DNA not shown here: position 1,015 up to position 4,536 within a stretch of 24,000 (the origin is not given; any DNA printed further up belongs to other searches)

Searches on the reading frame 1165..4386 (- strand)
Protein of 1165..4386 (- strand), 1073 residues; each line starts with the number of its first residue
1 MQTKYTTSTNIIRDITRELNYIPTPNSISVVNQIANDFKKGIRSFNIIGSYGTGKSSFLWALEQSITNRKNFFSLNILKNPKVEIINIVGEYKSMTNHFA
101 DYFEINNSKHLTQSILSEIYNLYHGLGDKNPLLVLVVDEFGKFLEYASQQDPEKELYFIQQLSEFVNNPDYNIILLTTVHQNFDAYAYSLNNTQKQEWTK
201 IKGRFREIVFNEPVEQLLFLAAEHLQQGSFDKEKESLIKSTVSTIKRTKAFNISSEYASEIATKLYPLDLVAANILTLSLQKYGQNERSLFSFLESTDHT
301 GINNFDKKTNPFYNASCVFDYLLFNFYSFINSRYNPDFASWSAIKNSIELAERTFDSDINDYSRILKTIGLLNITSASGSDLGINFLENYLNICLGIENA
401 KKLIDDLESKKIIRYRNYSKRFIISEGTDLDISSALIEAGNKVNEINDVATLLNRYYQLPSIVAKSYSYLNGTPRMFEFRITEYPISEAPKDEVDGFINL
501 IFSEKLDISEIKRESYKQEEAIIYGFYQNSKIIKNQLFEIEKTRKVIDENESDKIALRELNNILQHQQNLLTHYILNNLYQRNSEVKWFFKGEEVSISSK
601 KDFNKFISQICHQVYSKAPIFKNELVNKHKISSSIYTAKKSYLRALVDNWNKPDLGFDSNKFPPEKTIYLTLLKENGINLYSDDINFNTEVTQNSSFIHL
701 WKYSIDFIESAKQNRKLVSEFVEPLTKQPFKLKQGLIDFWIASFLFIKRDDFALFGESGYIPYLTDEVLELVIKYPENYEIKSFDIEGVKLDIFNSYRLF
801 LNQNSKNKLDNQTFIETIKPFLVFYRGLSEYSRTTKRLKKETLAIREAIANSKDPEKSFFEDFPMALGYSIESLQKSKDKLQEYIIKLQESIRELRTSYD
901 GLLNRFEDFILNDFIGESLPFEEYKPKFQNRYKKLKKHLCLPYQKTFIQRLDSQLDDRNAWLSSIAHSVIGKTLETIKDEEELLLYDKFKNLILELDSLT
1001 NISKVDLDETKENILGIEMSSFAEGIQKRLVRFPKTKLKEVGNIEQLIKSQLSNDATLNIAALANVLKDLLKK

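Call 28: search_protein_families(library=pfam, proteins=[window:1165-4386:-], max_evalue=0.001)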
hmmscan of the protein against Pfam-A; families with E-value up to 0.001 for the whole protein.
window:1165-4386:- (1073 aa): 0 families

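Call 64: search_protein_families(library=padloc, proteins=[window:1165-4386:-], max_evalue=0.001)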
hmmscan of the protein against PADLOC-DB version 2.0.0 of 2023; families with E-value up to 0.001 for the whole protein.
window:1165-4386:- (1073 aa): 14 families
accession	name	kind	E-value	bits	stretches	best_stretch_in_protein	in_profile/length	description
PDLC02776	SspC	-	0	1526.2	1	12-1048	1-1037/1039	SspC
PDLC02779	SspC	-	5.8e-179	595.1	2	131-988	178-1040/1054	SspC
PDLC02781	SspC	-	2e-170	567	2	104-1042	146-1097/1104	SspC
PDLC02775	SspC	-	6.9e-155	515.4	2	105-992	161-1052/1064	SspC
PDLC02778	SspC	-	5.1e-153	509.2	1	13-983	12-1031/1053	SspC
PDLC02780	SspC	-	3.9e-137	456.8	1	2-993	8-1017/1045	SspC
PDLC02774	SspC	-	3e-103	344.4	1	133-993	155-1020/1065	SspC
PDLC02770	SspC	-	7.7e-98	326.9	1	112-999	144-1037/1047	SspC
PDLC02777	SspC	-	3.9e-92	308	2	133-991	171-1035/1097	SspC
PDLC02773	SspC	-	1e-71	240.2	1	8-935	3-951/1011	SspC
PDLC02478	BrxC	-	2.5e-62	208.8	1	133-957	186-1020/1108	BrxC-PglY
PDLC02772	SspC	-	5.3e-45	151.8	1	102-905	147-985/1123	SspC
PDLC02771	SspC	-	2e-40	136.8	2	318-679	451-811/828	SspC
PDLC04105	HerA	-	0.00042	17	0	46-119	170-234/576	-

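Call 65: search_protein_families(library=ncbifam, proteins=[window:1165-4386:-], max_evalue=0.001)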
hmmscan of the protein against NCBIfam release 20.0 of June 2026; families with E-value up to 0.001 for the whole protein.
window:1165-4386:- (1073 aa): 0 families
